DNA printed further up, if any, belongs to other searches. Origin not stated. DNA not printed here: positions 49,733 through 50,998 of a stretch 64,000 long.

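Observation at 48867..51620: Sugar-1-kinase (GalK-like), unknown protein and nucleotidyltransferase trio: a salvage-type activation route for an unusual sugar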

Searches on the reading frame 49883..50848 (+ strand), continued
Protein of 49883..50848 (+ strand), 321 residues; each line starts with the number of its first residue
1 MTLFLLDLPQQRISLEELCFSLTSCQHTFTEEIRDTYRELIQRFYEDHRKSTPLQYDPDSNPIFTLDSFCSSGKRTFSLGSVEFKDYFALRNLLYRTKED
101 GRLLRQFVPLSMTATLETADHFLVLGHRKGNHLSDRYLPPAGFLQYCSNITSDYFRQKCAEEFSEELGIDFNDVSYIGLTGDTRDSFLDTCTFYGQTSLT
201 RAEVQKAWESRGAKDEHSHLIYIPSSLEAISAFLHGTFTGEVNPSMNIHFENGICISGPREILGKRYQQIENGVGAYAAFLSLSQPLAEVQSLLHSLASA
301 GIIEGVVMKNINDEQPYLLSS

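Call 41: find_encoding_contigs(protein=P0023, flank=6000, max_places=2)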
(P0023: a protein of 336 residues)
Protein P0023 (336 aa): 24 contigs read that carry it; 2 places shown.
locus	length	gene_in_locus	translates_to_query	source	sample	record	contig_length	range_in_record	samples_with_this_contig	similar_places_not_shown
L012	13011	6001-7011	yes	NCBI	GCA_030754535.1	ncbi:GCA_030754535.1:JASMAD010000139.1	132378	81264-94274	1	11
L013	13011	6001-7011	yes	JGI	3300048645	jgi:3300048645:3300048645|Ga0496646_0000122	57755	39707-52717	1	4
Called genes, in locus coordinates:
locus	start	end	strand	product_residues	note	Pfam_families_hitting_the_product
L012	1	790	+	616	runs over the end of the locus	-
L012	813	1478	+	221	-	PF00535:Glycos_transf_2, PF13641:Glyco_tranf_2_3 (weak)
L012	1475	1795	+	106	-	PF10066:DUF2304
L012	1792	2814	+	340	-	PF01075:Glyco_transf_9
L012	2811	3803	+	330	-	PF01075:Glyco_transf_9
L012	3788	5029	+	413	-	PF01943:Polysacc_synt, PF13440:Polysacc_synt_3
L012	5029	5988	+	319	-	PF01075:Glyco_transf_9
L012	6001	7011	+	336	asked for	-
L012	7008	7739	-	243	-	PF00483:NTP_transferase, PF12804:NTP_transf_3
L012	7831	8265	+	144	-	PF14667:Polysacc_synt_C (weak)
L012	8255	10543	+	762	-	PF01073:3Beta_HSD, PF01370:Epimerase, PF16363:GDP_Man_Dehyd, PF08421:Methyltransf_13, PF13489:Methyltransf_23, PF08241:Methyltransf_11, PF08242:Methyltransf_12, PF08484:Methyltransf_14, +3 more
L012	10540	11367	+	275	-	-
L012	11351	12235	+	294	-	PF01408:GFO_IDH_MocA, PF01488:Shikimate_DH (weak)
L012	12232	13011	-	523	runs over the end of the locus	PF02366:PMT, PF13231:PMT_2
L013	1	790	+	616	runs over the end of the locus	-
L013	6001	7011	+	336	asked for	-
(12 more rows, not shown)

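Call 42: find_encoding_contigs(protein=P0161, flank=6000, max_places=2)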
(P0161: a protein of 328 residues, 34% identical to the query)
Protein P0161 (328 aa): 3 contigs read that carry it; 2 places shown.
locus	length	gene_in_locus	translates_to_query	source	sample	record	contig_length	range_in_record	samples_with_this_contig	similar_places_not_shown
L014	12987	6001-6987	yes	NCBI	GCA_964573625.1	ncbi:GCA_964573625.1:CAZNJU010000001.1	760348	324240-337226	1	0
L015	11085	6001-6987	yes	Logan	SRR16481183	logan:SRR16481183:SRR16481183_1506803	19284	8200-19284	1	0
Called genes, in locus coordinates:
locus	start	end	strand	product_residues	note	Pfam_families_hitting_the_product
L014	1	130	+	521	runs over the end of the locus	PF01943:Polysacc_synt, PF13440:Polysacc_synt_3, PF01554:MatE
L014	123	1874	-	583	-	PF02543:Carbam_trans_N, PF16861:Carbam_trans_C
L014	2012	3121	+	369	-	PF00534:Glycos_transf_1, PF13692:Glyco_trans_1_4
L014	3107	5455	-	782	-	PF01073:3Beta_HSD, PF01370:Epimerase, PF16363:GDP_Man_Dehyd, PF08421:Methyltransf_13, PF13489:Methyltransf_23, PF08241:Methyltransf_11, PF08242:Methyltransf_12, PF08484:Methyltransf_14, +3 more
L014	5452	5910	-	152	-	PF14667:Polysacc_synt_C (weak)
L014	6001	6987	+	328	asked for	-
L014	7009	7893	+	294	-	PF00483:NTP_transferase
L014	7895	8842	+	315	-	PF01408:GFO_IDH_MocA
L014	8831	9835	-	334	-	PF00535:Glycos_transf_2, PF13641:Glyco_tranf_2_3 (weak)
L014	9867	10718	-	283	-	-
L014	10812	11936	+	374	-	PF13439:Glyco_transf_4, PF13579:Glyco_trans_4_4, PF00534:Glycos_transf_1, PF13692:Glyco_trans_1_4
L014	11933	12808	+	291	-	PF00535:Glycos_transf_2, PF13641:Glyco_tranf_2_3, PF13632:Glyco_trans_2_3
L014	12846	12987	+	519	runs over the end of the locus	PF13231:PMT_2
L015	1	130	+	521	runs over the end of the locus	PF01943:Polysacc_synt, PF13440:Polysacc_synt_3, PF01554:MatE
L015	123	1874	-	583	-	PF02543:Carbam_trans_N, PF16861:Carbam_trans_C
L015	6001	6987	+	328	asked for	-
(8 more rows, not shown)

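Call 43: find_encoding_contigs(protein=P0022, flank=6000, max_places=1)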
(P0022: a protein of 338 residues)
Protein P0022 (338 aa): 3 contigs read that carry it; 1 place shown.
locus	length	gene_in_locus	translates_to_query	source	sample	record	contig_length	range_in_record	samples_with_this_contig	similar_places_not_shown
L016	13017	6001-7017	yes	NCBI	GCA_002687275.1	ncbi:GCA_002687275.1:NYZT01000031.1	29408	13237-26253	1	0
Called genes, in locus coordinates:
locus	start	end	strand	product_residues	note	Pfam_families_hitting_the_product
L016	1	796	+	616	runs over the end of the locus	-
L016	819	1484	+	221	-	PF00535:Glycos_transf_2, PF13641:Glyco_tranf_2_3 (weak)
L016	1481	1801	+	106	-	PF10066:DUF2304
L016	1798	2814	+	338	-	PF01075:Glyco_transf_9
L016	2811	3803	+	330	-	PF01075:Glyco_transf_9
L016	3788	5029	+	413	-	PF01943:Polysacc_synt, PF13440:Polysacc_synt_3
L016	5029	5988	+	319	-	PF01075:Glyco_transf_9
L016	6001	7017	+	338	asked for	-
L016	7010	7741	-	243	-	PF00483:NTP_transferase, PF12804:NTP_transf_3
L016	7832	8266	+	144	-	PF14667:Polysacc_synt_C (faint)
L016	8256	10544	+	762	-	PF01073:3Beta_HSD, PF01370:Epimerase, PF16363:GDP_Man_Dehyd, PF08421:Methyltransf_13, PF13489:Methyltransf_23, PF08241:Methyltransf_11, PF08242:Methyltransf_12, PF08484:Methyltransf_14, +4 more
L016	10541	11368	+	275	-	-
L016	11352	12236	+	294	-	PF01408:GFO_IDH_MocA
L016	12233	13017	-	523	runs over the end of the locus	PF02366:PMT, PF13231:PMT_2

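Call 49: search_protein_families(library=pfam, proteins=[window:49883-50848:+, P0133, P0051, P0012, P0023, P0161], max_evalue=5)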
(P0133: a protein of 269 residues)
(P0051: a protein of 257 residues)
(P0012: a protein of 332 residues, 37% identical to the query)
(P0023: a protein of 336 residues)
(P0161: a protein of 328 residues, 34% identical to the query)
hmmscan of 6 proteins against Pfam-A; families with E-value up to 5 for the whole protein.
window:49883-50848:+ (321 aa): 0 families

P0133 (269 aa): 2 families
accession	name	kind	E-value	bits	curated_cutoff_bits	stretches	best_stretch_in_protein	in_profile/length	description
PF12983.12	DUF3867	-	0.093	13.3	27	1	123-176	55-106/185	Protein of unknown function (DUF3867)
PF00293.34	NUDIX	-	0.19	12.1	21.1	1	83-166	7-88/134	NUDIX domain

P0051 (257 aa): 1 family
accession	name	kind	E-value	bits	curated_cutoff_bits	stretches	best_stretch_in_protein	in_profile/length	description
PF00293.34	NUDIX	-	5e-06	27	21.1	1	101-188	2-80/134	NUDIX domain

P0012 (332 aa): 1 family
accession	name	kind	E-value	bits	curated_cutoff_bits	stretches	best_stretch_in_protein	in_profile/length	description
PF19883.4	DUF6356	-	0.12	12.9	24.4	1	146-162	4-20/64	Family of unknown function (DUF6356)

P0023 (336 aa): 0 families

P0161 (328 aa): 0 families

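Call 56: search_protein_families(library=ncbifam, proteins=[L012:8255-10543:+, L012:11351-12235:+, L012:10540-11367:+, L014:7009-7893:+, L014:7895-8842:+, L012:7008-7739:-], max_evalue=0.00001)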
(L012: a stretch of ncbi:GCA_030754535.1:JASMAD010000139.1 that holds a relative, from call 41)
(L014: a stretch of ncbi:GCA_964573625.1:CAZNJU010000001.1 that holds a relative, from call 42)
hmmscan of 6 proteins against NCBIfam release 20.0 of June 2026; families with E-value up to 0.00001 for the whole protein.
L012:8255-10543:+ (762 aa): 19 families
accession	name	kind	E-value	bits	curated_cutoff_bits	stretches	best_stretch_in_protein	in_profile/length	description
TIGR04180.1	EDH_00030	hypoth_equivalog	9.6e-33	113.5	475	1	29-332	1-295/297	NAD-dependent 4,6-dehydratase LegB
TIGR01181.1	dTDP_gluc_dehyt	equivalog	3.1e-29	102.1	365.1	1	29-347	2-312/321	dTDP-glucose 4,6-dehydratase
NF011728.1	PRK15181.1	equivalog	1.3e-19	70.4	760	1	24-348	13-339/348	Vi polysaccharide biosynthesis UDP-N-acetylglucosaminuronic acid C-4 epimerase TviC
NF007582.0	PRK10217.1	equivalog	1.7e-18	66.9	698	1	28-358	3-345/355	dTDP-glucose 4,6-dehydratase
NF007490.0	PRK10084.1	subfamily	1.6e-17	63.6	649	1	29-346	3-334/361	dTDP-glucose 4,6-dehydratase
NF008872.0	PRK11908.1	equivalog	2.1e-17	63.2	294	1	29-345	4-334/349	bifunctional UDP-4-keto-pentose/UDP-xylose synthase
TIGR02197.1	heptose_epim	equivalog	2.7e-17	62.9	274.6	1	29-346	1-313/316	ADP-glyceromanno-heptose 6-epimerase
TIGR01179.1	galE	equivalog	1e-16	60.7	262.3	1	29-346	2-325/332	UDP-glucose 4-epimerase GalE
NF005998.1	PRK08125.1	equivalog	2.7e-16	59.1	777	1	26-339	315-642/649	bifunctional UDP-4-amino-4-deoxy-L-arabinose formyltransferase/UDP-glucuronic acid oxidase ArnA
NF047922.1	GDPFucSynFcl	equivalog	4.3e-13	49.4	500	1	74-345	31-300/308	GDP-L-fucose synthase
TIGR02622.1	CDP_4_6_dhtase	equivalog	1.4e-12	47.5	278.45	1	26-354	4-338/352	CDP-glucose 4,6-dehydratase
TIGR01746.1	Thioester-redct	subfamily_domain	4.8e-10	39.2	213.35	1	94-289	86-279/371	thioester reductase domain-containing protein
NF043036.1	ErythonDh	equivalog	8.1e-10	38.4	325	1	29-193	3-164/321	D-erythronate dehydrogenase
NF008360.0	PRK11150.1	equivalog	1.2e-08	34.5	452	1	29-347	2-307/310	ADP-glyceromanno-heptose 6-epimerase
NF007956.0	PRK10675.1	subfamily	5e-08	32.4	394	1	29-210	3-182/338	UDP-glucose 4-epimerase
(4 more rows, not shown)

L012:11351-12235:+ (294 aa): 5 families
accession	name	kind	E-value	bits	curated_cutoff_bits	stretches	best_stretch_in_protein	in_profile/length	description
TIGR04380.1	myo_inos_iolG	equivalog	6.6e-15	54.8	355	1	5-107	2-103/330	inositol 2-dehydrogenase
NF040723.1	UDP-GlcNAcDh_Arch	equivalog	1.8e-13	50.7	450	1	6-128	2-116/302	UDP-N-acetylglucosamine 3-dehydrogenase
NF052679.1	InsChiInosDhIolG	equivalog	2.6e-09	36.6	540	1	6-126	4-120/343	bifunctional inositol 2-dehydrogenase/D-chiro-inositol 1-dehydrogenase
NF041392.1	XylDh_Gfo6_Halo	equivalog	4.2e-09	35.7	350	1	25-128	39-138/350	D-xylose 1-dehydrogenase Gfo6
NF008607.0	PRK11579.1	subfamily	7e-07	28.6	330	1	5-132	5-126/346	oxidoreductase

L012:10540-11367:+ (275 aa): 0 families

L014:7009-7893:+ (294 aa): 19 families
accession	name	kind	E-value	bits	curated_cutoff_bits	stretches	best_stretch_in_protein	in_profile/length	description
TIGR01099.1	galU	equivalog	8.7e-95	317.2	326.8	1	5-264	1-261/261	UTP--glucose-1-phosphate uridylyltransferase GalU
NF009928.0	PRK13389.1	equivalog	4.7e-62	209.8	548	1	3-287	6-298/302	UTP--glucose-1-phosphate uridylyltransferase GalU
NF007516.0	PRK10122.1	equivalog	6.8e-50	169.9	534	1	7-274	5-282/297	UTP--glucose-1-phosphate uridylyltransferase GalF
TIGR01105.1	galF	equivalog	6.4e-48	163.4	659.2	1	6-272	4-280/297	GalU regulator GalF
TIGR03992.1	Arch_glmU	subfamily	4.9e-34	117.9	292.1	1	7-264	2-223/393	bifunctional sugar-1-phosphate nucleotidylyltransferase/acetyltransferase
TIGR01208.1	rmlA_long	equivalog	9.1e-33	113.6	320.25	1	7-260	1-226/353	glucose-1-phosphate thymidylyltransferase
NF041313.1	UDPGP_AglF_Halo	equivalog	2.4e-28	99.2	400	1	7-257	2-223/234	UTP--glucose-1-phosphate uridylyltransferase AglF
NF041173.1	Sug_nt_acttase_Thmprot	equivalog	6.7e-21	74.7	600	1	7-264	2-223/405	bifunctional sugar-1-phosphate nucleotidylyltransferase/acetyltransferase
TIGR01207.1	rmlA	equivalog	1e-20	74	360.65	2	75-236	48-201/286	glucose-1-phosphate thymidylyltransferase RfbA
NF012024.0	PRK15480.1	equivalog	3.2e-18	65.9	588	1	4-232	2-202/292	glucose-1-phosphate thymidylyltransferase RfbA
TIGR01173.1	glmU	equivalog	1.8e-08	33.7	366.85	1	7-194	2-155/452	bifunctional UDP-N-acetylglucosamine diphosphorylase/glucosamine-1-phosphate N-acetyltransferase GlmU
NF045761.1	NAMPUrTaseMurU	equivalog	3e-08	33.8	250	0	7-59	2-54/226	N-acetylmuramate alpha-1-phosphate uridylyltransferase MurU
NF052502.1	man1P_GTase_Rv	exception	8.9e-08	31.4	440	1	7-75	2-70/352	mannose-1-phosphate guanylyltransferase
NF010935.0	PRK14355.1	equivalog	1.7e-07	30.2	718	0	7-76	5-71/459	bifunctional UDP-N-acetylglucosamine diphosphorylase/glucosamine-1-phosphate N-acetyltransferase GlmU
TIGR02623.1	G1P_cyt_trans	equivalog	1e-06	28.4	300.25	1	7-221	2-203/255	glucose-1-phosphate cytidylyltransferase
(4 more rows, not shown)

L014:7895-8842:+ (315 aa): 7 families
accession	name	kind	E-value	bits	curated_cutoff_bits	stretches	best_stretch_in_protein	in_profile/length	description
TIGR04380.1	myo_inos_iolG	equivalog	1.4e-14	53.7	355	1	1-114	2-112/330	inositol 2-dehydrogenase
NF040723.1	UDP-GlcNAcDh_Arch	equivalog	7.6e-10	38.8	450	1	1-129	1-116/302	UDP-N-acetylglucosamine 3-dehydrogenase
NF007574.0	PRK10206.1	equivalog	2.2e-08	33.5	352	1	57-128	56-120/345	oxidoreductase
NF008607.0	PRK11579.1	subfamily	1e-07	31.3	330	1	66-152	64-145/346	oxidoreductase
NF052679.1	InsChiInosDhIolG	equivalog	3.9e-06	26.1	540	1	2-101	4-101/343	bifunctional inositol 2-dehydrogenase/D-chiro-inositol 1-dehydrogenase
NF052479.1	LevoglcsnDh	equivalog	5.7e-06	25.2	650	0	49-136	57-136/386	levoglucosan dehydrogenase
NF058561.1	BT_2158_fam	equivalog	9.2e-06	24.5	750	0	52-125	80-148/487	glycoside 3-dehydrogenase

L012:7008-7739:- (243 aa): 11 families
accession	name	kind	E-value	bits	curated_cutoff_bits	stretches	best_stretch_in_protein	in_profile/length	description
TIGR03992.1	Arch_glmU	subfamily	6.7e-14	51.6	292.1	1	1-197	1-183/393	bifunctional sugar-1-phosphate nucleotidylyltransferase/acetyltransferase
NF052502.1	man1P_GTase_Rv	exception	2.3e-12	46.5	440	1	2-192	2-184/352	mannose-1-phosphate guanylyltransferase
NF041313.1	UDPGP_AglF_Halo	equivalog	2.6e-12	46.7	400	1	1-191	1-183/234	UTP--glucose-1-phosphate uridylyltransferase AglF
TIGR01207.1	rmlA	equivalog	2.8e-10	39.8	360.65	1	4-196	3-189/286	glucose-1-phosphate thymidylyltransferase RfbA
NF003670.0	PRK05293.1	equivalog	4.2e-09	35.8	470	1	108-235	121-251/382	glucose-1-phosphate adenylyltransferase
TIGR01208.1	rmlA_long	equivalog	3.7e-08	32.7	320.25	1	3-212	2-203/353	glucose-1-phosphate thymidylyltransferase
NF049965.1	GlMnHpPGnyltfHddC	equivalog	4.8e-08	32.9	300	1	1-189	1-174/221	D-glycero-D-manno-heptose 1-phosphate guanosyltransferase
NF012024.0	PRK15480.1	equivalog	8.1e-08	31.7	588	1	95-194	92-191/292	glucose-1-phosphate thymidylyltransferase RfbA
NF041173.1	Sug_nt_acttase_Thmprot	equivalog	9e-08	31.4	600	1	1-198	1-184/405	bifunctional sugar-1-phosphate nucleotidylyltransferase/acetyltransferase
TIGR02091.1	glgC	equivalog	1e-06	28.1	424.9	0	105-181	113-197/364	glucose-1-phosphate adenylyltransferase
NF041135.1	IPPtranDIPPsyn_Thcocales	equivalog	2.9e-06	26.5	580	1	1-78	1-70/419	bifunctional L-myo-inositol-1-phosphate cytidylyltransferase/CDP-L-myo-inositol myo-inositolphosphotransferase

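Call 57: fold_search(model_id=the predicted structure, library=pdb)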
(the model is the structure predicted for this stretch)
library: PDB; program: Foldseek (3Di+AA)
matches with E <= 10: 905; with E <= 0.001: 7
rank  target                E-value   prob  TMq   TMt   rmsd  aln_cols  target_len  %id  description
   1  5lor_A                8.5e-11  1.00  0.51  0.56   5.9       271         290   18  human NUDT22 (released 2017-08-16)
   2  5lou_B                1.4e-10  1.00  0.52  0.55   5.1       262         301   19  human NUDT22 (released 2017-09-13)
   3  5lou_A                2.4e-10  1.00  0.52  0.57   5.5       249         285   20  human NUDT22 (released 2017-09-13)
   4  5r50                  2.4e-10  1.00  0.50  0.54   6.6       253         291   20  PanDDA analysis group deposition -- Crystal Structure of human NUDT22 in complex with N13371a (released 2020-07-01)
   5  5lf9                  3.6e-10  1.00  0.51  0.57   5.6       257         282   19  Crystal structure of human NUDT22 (released 2017-08-02)
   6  5lor_B                1.3e-09  1.00  0.50  0.54   5.8       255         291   20  human NUDT22 (released 2017-08-16)
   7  6scx_C                3.8e-04  0.85  0.24  0.24  16.7       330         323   12  Crystal structure of the catalytic domain of human NUDT12 in complex with 7-methyl-guanosine-5'-triphosphate (released 2020-01-08)
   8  5lf8                  2.1e-03  0.97  0.29  0.35   9.3       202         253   14  Human Nucleoside diphosphate-linked moiety X motif 17 (NUDT17) (released 2017-08-16)
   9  3dup_A                2.5e-03  0.75  0.30  0.33  13.2       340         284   11  Crystal structure of mutt/nudix family hydrolase from rhodospirillum rubrum atcc 11170 (released 2008-09-02)
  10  2i6k_A                3.2e-03  0.98  0.29  0.39   7.8       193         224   13  Crystal structure of human type I IPP isomerase complexed with a substrate analog (released 2007-06-05)
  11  5z78_B                4.1e-03  0.98  0.31  0.46   7.7       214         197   12  Structure of TIRR/53BP1 complex (released 2018-06-06)
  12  2i6k_B                4.3e-03  0.97  0.29  0.39   7.9       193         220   13  Crystal structure of human type I IPP isomerase complexed with a substrate analog (released 2007-06-05)
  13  2a8q_A                5.8e-03  0.93  0.28  0.42   7.4       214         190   16  2.6 Angstrom Crystal Structure of the Complex Between the Nuclear SnoRNA Decapping Nudix Hydrolase X29 and Manganese i (released 2006-03-28)
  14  7b65_A                8.4e-03  0.96  0.24  0.45   6.1       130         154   13  Structure of NUDT15 R139C Mutant in complex with TH7755 (released 2021-03-24)
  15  3dup_B                8.4e-03  0.63  0.31  0.34  12.5       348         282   11  Crystal structure of mutt/nudix family hydrolase from rhodospirillum rubrum atcc 11170 (released 2008-09-02)
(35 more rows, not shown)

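Call 60: find_related_loci(query=A1, collection=metagenome_contigs, flank=5000)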
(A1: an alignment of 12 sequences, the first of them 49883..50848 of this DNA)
Query A1 (321 aa) in metagenome_contigs; peptide patterns used: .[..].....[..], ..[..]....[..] (x = any residue, [..] = any of these).
247 stretches matched a pattern; 1 encode a relative of the query (tblastn E <= 1e-3); 1 distinct loci.
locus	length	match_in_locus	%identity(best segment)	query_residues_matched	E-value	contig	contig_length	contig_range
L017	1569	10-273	67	233-320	4e-34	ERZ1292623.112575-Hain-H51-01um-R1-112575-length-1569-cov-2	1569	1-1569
